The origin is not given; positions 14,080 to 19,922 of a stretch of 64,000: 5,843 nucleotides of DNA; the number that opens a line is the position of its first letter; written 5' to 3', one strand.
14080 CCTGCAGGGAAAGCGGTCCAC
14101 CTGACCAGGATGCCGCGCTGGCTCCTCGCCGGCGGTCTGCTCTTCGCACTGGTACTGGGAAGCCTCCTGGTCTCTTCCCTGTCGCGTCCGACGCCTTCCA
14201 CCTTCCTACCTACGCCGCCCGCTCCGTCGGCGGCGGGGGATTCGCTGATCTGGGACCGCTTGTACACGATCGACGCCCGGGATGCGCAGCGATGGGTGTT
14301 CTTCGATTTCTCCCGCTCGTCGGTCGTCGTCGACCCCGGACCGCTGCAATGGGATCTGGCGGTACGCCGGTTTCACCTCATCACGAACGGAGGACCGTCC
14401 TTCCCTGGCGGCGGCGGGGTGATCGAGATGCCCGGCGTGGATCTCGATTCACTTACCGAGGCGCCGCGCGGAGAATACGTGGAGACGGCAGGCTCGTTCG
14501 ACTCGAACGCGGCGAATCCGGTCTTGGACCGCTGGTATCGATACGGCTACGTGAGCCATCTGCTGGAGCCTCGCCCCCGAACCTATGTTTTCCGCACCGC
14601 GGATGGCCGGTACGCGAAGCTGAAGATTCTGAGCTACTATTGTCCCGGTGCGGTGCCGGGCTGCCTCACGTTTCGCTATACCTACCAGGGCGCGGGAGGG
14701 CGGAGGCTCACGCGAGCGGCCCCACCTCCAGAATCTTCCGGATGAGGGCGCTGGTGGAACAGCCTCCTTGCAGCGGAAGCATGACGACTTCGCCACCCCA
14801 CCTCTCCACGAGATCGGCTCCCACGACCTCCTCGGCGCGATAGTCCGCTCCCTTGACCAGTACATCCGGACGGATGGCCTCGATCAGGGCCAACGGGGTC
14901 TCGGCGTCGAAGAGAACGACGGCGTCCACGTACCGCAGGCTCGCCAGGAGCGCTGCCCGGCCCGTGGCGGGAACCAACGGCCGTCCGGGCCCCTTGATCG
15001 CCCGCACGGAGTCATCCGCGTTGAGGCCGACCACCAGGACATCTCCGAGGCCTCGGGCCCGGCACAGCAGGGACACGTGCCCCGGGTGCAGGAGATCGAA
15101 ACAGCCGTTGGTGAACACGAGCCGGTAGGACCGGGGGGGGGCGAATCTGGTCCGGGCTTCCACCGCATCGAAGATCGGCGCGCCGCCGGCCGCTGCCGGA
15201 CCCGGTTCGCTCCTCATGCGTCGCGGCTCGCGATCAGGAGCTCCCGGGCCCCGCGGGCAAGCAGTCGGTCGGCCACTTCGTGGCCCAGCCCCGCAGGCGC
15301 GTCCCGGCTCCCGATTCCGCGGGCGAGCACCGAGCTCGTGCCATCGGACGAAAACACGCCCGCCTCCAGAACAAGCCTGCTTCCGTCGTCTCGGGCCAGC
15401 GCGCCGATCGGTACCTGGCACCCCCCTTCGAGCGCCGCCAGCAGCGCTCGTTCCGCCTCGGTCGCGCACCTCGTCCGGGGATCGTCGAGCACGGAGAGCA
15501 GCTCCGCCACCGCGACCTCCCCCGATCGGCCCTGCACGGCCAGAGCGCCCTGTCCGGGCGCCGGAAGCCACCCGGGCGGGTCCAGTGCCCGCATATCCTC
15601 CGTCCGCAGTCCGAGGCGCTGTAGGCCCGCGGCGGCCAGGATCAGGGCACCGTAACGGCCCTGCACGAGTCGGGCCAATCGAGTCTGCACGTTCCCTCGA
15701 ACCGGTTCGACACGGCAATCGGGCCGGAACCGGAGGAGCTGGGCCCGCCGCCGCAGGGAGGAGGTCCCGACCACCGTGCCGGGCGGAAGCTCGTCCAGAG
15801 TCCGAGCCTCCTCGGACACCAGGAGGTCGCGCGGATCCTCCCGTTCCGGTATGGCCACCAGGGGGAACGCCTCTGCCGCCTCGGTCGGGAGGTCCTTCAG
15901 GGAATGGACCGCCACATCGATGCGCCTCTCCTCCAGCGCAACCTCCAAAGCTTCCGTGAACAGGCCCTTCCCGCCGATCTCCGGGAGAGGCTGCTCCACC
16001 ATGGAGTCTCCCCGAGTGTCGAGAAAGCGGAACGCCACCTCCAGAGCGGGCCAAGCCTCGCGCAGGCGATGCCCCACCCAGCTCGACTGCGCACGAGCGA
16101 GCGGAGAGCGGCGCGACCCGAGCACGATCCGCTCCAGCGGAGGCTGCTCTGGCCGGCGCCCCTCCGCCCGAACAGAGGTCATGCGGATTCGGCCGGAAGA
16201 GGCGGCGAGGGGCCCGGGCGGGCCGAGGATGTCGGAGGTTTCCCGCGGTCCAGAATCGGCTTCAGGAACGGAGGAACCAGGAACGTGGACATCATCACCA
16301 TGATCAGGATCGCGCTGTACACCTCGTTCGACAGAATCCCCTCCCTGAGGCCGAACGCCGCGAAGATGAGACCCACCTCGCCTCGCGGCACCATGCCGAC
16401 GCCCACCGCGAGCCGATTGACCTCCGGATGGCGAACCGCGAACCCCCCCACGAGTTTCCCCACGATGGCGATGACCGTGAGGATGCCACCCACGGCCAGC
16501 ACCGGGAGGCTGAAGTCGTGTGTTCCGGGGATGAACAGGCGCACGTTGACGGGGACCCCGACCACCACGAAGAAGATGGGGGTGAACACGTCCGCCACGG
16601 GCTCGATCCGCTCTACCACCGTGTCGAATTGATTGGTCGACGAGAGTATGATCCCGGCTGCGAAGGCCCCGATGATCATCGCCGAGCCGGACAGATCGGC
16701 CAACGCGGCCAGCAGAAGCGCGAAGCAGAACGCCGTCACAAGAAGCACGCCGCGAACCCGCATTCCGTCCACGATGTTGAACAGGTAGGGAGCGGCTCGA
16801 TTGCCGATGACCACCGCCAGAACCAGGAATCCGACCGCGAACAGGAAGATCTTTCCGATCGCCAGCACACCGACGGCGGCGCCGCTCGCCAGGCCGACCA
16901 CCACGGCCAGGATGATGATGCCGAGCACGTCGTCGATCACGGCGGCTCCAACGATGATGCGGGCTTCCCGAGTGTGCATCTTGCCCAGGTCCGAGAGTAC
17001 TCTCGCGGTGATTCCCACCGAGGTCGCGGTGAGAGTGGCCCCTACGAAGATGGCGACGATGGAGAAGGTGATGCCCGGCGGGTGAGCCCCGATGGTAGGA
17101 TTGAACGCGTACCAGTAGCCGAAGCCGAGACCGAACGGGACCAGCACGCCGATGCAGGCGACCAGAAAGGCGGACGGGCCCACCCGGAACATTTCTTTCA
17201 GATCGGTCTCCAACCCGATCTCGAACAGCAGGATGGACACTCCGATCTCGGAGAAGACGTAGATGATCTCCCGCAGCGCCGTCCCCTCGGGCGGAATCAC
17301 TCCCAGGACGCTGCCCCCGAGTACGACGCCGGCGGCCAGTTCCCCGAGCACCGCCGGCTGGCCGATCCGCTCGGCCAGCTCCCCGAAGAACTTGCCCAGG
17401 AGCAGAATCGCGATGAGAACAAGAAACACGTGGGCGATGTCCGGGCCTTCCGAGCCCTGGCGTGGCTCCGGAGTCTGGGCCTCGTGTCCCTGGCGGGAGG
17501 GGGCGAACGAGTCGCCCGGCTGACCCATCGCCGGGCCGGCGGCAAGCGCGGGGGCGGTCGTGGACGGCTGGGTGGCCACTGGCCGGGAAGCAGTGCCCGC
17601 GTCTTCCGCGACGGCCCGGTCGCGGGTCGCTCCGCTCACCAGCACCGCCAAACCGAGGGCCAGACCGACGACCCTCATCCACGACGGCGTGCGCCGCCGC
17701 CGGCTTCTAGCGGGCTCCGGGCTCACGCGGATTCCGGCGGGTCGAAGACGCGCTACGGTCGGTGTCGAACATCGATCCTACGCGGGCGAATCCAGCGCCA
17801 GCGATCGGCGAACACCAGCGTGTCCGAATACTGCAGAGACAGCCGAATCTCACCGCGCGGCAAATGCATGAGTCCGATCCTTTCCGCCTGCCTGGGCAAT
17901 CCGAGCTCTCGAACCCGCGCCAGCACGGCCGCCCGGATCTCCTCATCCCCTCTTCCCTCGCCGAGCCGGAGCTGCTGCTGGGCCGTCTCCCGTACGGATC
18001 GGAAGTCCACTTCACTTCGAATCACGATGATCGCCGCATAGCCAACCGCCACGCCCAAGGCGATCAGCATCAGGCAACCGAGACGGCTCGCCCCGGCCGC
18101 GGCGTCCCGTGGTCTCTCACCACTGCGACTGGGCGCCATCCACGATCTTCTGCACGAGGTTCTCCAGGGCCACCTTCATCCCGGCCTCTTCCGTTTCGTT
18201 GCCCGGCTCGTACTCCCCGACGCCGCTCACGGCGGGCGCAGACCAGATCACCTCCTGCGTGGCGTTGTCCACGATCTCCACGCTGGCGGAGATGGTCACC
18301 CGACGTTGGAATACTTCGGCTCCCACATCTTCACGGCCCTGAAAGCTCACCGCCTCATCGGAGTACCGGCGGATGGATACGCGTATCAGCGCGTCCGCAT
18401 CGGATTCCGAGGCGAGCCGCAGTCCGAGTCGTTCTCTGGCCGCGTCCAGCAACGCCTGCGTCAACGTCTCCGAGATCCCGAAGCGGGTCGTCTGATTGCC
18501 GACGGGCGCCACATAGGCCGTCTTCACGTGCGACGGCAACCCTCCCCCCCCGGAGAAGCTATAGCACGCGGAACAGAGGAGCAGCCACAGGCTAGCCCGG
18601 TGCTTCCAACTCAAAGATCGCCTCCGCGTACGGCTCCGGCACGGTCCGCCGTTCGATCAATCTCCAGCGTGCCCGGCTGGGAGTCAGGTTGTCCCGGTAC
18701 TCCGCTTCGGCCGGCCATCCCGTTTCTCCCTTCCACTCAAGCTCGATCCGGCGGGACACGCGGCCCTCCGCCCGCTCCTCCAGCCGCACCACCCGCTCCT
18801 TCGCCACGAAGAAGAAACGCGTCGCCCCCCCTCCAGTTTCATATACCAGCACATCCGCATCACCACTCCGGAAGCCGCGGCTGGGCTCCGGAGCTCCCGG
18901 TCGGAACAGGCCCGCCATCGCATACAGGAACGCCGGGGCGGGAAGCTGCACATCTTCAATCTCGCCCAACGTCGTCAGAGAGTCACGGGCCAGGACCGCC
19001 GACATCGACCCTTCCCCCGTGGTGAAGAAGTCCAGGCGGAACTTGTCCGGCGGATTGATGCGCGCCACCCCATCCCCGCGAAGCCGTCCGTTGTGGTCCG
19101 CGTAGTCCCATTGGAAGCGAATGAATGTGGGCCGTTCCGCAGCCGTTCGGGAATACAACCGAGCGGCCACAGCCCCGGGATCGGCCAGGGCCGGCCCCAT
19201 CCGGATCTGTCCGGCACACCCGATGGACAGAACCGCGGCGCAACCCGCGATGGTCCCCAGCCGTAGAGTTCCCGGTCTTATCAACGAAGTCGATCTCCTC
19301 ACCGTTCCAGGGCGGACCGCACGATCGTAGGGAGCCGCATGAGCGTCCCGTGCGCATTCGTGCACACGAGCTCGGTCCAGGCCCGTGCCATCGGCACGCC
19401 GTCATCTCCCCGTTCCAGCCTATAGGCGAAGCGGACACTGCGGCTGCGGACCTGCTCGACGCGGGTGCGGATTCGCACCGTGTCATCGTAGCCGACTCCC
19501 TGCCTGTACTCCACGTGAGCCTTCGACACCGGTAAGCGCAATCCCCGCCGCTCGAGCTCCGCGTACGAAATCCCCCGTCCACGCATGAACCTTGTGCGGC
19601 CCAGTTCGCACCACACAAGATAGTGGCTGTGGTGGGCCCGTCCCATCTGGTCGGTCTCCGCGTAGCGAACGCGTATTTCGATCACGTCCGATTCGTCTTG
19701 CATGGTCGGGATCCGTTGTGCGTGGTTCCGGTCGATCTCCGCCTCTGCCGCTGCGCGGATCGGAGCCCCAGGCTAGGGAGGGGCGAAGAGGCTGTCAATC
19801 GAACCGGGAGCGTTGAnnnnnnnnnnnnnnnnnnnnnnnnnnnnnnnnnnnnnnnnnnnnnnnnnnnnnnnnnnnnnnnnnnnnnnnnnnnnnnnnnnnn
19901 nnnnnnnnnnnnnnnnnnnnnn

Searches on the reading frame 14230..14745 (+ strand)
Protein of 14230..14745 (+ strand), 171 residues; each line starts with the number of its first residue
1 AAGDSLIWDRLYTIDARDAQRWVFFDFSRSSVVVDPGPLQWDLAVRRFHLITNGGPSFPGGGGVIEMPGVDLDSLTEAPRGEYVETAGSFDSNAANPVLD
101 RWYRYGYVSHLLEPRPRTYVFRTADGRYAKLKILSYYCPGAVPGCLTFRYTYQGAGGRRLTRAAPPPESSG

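Call 35: search_protein_families(library=pfam, proteins=[window:14230-14745:+], max_evalue=0.01)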
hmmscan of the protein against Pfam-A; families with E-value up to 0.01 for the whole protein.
window:14230-14745:+ (171 aa): 1 family
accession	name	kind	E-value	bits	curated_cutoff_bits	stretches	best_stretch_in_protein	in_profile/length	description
PF14064.11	HmuY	-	2.2e-18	67.3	27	1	19-150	2-157/157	HmuY protein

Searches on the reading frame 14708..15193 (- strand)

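Call 34: search_protein_families(library=pfam, proteins=[window:14708-15193:-], max_evalue=0.01)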
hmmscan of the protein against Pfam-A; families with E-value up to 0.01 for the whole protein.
window:14708-15193:- (161 aa): 1 family
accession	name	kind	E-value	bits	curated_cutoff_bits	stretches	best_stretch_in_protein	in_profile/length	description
PF01467.32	CTP_transf_like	-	1.5e-15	58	21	1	27-118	1-90/133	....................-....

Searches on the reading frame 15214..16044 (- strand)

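Call 34: search_protein_families(library=pfam, proteins=[window:15214-16044:-], max_evalue=0.01)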
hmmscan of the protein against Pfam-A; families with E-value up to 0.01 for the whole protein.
window:15214-16044:- (276 aa): 2 families
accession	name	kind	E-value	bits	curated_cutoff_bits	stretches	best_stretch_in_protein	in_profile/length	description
PF01379.25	Porphobil_deam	-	3.3e-65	220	22.1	1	5-179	31-205/207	Porphobilinogen deaminase, dipyromethane cofactor binding domain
PF03900.20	Porphobil_deamC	-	1.1e-14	55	26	1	196-262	5-73/74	Porphobilinogen deaminase, C-terminal domain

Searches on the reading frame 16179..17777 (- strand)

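Call 19: search_protein_families(library=pfam, proteins=[window:16179-17777:-], max_evalue=0.01)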
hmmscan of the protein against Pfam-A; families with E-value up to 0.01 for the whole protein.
window:16179-17777:- (532 aa): 1 family
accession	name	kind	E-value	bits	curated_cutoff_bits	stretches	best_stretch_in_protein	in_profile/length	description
PF00999.27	Na_H_Exchanger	-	1.9e-67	228.2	26.2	1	123-509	2-373/375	Sodium/hydrogen exchanger, transmembrane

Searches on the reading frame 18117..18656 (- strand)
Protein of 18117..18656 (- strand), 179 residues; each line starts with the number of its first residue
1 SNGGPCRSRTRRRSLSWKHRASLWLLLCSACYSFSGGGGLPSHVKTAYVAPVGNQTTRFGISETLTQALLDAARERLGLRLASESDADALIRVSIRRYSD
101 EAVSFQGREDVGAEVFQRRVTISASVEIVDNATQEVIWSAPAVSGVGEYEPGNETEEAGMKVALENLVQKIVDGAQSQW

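Call 19: search_protein_families(library=pfam, proteins=[window:18117-18656:-], max_evalue=0.01)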
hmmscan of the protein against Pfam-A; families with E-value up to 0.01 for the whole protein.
window:18117-18656:- (179 aa): 2 families
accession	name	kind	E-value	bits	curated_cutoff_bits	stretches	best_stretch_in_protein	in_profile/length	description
PF04390.17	LptE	-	5.6e-09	37.1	23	1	45-173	2-116/118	Lipopolysaccharide-assembly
PF13590.11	DUF4136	-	0.00014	22.8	32.8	1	60-163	32-142/152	Domain of unknown function (DUF4136)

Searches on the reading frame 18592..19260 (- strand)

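Call 34: search_protein_families(library=pfam, proteins=[window:18592-19260:-], max_evalue=0.01)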
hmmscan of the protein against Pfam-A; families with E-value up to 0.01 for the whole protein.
window:18592-19260:- (222 aa): 1 family
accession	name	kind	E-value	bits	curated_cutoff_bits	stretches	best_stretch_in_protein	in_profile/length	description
PF19809.4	DUF6292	-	0.0086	16.9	27.1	0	157-211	27-80/88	Family of unknown function (DUF6292)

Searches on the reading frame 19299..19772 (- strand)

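Call 19: search_protein_families(library=pfam, proteins=[window:19299-19772:-], max_evalue=0.01)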
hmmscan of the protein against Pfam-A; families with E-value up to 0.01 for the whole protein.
window:19299-19772:- (157 aa): 3 families
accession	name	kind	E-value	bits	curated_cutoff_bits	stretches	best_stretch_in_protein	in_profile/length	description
PF13279.12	4HBT_2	-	2.7e-16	60.6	25.5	1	35-151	1-118/122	Thioesterase-like superfamily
PF03061.28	4HBT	-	9.2e-12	45.6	20.6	1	43-126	1-77/79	Thioesterase superfamily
PF20791.3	Acyl-ACP_TE_C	-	0.005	17.4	21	0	83-133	49-100/101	Acyl-ACP thioesterase C-terminal domain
